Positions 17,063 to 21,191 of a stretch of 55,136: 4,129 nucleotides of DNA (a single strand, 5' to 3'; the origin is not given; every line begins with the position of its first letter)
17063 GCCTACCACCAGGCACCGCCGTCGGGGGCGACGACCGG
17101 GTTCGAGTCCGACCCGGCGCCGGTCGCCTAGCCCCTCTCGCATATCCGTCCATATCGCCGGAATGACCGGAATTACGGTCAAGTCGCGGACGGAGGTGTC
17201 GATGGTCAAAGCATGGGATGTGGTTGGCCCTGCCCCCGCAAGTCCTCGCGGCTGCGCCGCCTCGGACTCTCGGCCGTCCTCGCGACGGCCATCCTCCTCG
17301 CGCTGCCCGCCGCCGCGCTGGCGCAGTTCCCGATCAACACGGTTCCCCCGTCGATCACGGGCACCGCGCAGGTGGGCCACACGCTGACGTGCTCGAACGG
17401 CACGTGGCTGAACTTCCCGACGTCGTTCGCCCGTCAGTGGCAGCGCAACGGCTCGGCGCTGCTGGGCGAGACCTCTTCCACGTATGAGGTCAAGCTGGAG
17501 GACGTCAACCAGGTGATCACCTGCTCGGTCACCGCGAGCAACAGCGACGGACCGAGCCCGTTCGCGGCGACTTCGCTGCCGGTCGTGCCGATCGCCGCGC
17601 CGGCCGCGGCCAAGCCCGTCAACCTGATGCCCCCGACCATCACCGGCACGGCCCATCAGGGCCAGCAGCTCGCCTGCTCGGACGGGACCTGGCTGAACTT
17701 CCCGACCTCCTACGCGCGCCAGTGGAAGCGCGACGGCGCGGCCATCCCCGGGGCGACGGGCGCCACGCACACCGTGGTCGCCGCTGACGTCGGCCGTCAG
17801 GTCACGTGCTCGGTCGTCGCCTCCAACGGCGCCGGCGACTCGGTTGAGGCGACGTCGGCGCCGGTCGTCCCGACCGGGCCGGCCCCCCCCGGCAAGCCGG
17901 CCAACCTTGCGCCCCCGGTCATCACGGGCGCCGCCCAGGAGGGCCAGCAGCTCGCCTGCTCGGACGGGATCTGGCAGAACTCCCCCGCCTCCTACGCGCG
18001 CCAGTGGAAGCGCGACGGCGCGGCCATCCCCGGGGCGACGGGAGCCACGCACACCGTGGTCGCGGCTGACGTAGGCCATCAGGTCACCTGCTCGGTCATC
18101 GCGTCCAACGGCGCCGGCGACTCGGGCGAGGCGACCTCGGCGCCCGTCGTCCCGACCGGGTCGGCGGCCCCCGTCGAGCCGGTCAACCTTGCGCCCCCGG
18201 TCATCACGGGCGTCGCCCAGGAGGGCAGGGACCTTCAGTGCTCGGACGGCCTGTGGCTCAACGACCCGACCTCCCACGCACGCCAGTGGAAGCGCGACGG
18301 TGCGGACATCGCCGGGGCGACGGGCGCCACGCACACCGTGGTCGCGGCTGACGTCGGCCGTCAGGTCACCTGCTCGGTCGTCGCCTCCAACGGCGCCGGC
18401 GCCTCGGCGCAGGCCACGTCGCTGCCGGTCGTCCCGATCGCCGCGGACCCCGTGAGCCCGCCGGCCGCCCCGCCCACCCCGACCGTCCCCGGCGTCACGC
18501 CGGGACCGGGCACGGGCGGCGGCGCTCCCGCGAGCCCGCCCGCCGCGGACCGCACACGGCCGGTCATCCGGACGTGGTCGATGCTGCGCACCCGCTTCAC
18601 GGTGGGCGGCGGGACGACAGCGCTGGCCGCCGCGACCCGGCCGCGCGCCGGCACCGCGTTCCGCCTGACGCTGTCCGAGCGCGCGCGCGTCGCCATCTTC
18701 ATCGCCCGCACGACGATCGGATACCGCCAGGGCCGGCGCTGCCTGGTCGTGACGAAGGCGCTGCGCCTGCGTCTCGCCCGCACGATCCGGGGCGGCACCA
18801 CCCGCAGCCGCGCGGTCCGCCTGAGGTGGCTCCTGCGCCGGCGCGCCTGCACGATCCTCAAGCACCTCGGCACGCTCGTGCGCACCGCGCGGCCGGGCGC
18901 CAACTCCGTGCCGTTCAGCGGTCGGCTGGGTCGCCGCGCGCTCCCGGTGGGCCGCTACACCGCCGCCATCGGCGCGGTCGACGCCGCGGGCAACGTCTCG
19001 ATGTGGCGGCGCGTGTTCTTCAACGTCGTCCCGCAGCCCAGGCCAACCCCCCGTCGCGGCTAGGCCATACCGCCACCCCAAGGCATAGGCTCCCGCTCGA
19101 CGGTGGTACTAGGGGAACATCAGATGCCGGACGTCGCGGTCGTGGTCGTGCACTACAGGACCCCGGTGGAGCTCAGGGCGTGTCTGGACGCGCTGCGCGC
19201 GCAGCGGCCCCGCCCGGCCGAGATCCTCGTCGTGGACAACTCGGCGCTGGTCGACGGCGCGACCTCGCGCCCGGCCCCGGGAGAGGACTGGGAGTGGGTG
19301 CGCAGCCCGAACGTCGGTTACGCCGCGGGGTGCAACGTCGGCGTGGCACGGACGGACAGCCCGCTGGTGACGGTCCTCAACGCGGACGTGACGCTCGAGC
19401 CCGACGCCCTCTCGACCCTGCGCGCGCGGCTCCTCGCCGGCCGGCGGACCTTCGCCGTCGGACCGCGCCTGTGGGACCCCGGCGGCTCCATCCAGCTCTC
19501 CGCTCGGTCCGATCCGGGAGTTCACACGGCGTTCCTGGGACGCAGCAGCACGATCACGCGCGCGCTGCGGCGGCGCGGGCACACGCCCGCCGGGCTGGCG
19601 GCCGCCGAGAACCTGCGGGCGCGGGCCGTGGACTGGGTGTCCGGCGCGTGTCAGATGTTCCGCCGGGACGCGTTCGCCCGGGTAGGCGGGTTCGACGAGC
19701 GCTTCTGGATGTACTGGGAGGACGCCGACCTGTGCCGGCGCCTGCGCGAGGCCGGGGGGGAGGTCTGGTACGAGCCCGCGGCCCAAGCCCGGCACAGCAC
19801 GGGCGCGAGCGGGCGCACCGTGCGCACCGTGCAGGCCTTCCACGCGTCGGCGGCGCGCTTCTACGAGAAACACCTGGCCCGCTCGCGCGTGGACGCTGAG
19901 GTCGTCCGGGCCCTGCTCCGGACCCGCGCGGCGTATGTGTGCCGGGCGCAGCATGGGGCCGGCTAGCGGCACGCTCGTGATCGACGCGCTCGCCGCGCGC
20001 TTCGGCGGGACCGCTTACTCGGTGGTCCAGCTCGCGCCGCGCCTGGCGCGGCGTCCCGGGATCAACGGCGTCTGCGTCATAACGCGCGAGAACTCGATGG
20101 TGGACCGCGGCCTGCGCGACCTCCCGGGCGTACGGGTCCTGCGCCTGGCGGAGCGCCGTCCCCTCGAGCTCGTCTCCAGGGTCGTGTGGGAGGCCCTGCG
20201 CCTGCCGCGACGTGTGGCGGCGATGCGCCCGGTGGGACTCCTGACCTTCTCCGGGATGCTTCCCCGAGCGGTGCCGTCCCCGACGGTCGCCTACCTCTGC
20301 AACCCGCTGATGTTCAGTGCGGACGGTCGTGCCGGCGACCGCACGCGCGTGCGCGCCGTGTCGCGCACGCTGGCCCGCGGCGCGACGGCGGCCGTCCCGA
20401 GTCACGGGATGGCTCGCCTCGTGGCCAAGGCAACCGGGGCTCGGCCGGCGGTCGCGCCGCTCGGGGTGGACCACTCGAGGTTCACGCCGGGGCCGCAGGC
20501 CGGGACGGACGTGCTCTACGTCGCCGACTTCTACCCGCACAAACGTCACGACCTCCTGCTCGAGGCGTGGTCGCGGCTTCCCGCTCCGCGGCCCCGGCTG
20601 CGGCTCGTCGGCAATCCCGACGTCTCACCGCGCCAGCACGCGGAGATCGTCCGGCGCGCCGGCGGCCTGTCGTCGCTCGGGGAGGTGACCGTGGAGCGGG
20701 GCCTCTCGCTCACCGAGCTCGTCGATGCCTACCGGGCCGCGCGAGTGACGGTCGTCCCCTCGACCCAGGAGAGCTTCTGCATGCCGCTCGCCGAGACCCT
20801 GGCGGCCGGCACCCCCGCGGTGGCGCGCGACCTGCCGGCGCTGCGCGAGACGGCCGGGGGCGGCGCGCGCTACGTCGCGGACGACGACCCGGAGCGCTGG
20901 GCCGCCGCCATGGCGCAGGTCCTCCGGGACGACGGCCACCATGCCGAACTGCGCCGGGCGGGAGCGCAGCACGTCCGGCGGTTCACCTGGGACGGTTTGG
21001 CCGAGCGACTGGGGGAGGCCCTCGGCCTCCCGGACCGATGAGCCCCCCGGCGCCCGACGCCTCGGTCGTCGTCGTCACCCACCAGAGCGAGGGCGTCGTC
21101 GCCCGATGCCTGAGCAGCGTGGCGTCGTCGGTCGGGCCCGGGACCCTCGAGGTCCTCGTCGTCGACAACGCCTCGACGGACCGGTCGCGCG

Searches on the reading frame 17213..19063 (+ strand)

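Call 11: search_protein_families(library=pfam, proteins=[window:17213-19063:+], max_evalue=0.001)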
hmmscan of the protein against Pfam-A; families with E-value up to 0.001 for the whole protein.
window:17213-19063:+ (616 aa): 3 families
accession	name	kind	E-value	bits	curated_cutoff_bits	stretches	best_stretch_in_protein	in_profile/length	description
PF13895.12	Ig_2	-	1.6e-09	38.3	27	0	40-115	2-72/79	Immunoglobulin domain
PF12160.13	Fibrinogen_aC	-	1.6e-05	25.2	22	0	279-309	22-52/68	Fibrinogen alpha C domain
PF01048.26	PNP_UDP_1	-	0.00028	20.8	25.1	0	248-306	148-207/233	Phosphorylase superfamily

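Call 61: search_protein_families(library=ncbifam, proteins=[window:17213-19063:+], max_evalue=0.01)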
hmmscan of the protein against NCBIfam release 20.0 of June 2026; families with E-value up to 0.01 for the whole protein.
window:17213-19063:+ (616 aa): 2 families
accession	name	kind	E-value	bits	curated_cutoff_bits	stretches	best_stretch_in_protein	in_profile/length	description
NF040485.1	ZirU_fam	subfamily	3.2e-21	76.5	100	3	218-309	10-105/210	ZirU family protein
NF006599.0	PRK09136.1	equivalog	1.2e-07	31.2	223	0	357-401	173-218/247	S-methyl-5'-thioinosine phosphorylase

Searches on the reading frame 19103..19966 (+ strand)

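Call 11: search_protein_families(library=pfam, proteins=[window:19103-19966:+], max_evalue=0.001)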
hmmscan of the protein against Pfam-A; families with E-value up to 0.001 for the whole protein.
window:19103-19966:+ (287 aa): 5 families
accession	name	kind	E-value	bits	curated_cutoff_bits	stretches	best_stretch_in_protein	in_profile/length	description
PF00535.33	Glycos_transf_2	-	4.1e-13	50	23.3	1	13-190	2-163/168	Glycosyl transferase family 2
PF13641.12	Glyco_tranf_2_3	-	5.9e-11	43.2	27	1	9-236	1-216/230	Glycosyltransferase like family 2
PF13506.12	Glyco_transf_21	-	1e-07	32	21.7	1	164-243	87-165/174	Glycosyl transferase family 21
PF02709.20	Glyco_transf_7C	-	7.5e-07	29.2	23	1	181-221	21-62/78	N-terminal domain of galactosyltransferase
PF13632.12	Glyco_trans_2_3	-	2.1e-06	28.2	27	1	89-229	2-121/198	Glycosyl transferase family group 2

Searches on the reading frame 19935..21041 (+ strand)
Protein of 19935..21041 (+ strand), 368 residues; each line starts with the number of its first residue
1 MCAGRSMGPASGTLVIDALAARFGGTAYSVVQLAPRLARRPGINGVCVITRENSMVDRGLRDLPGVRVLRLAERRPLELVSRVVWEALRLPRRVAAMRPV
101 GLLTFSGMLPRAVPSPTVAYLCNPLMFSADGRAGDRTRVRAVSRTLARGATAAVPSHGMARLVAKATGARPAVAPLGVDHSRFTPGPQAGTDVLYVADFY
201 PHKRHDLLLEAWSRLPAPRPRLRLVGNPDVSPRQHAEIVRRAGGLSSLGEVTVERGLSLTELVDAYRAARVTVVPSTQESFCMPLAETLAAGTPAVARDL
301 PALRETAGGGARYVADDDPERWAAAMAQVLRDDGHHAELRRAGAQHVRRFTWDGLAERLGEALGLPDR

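Call 11: search_protein_families(library=pfam, proteins=[window:19935-21041:+], max_evalue=0.001)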
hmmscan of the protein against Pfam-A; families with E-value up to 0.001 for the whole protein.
window:19935-21041:+ (368 aa): 4 families
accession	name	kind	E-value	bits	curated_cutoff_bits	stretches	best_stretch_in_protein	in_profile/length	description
PF00534.26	Glycos_transf_1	-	4.4e-21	75.6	26.4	1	192-345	17-171/172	Glycosyl transferases group 1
PF13692.12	Glyco_trans_1_4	-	3.2e-20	73.3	27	1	192-332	3-142/142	Glycosyl transferases group 1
PF13524.12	Glyco_trans_1_2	-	4.4e-07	30.4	25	1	206-358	3-141/144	Glycosyl transferase-like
PF20706.3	GT4-conflict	-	3.6e-06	26.6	26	1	169-359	172-385/385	Family 4 Glycosyltransferase in conflict systems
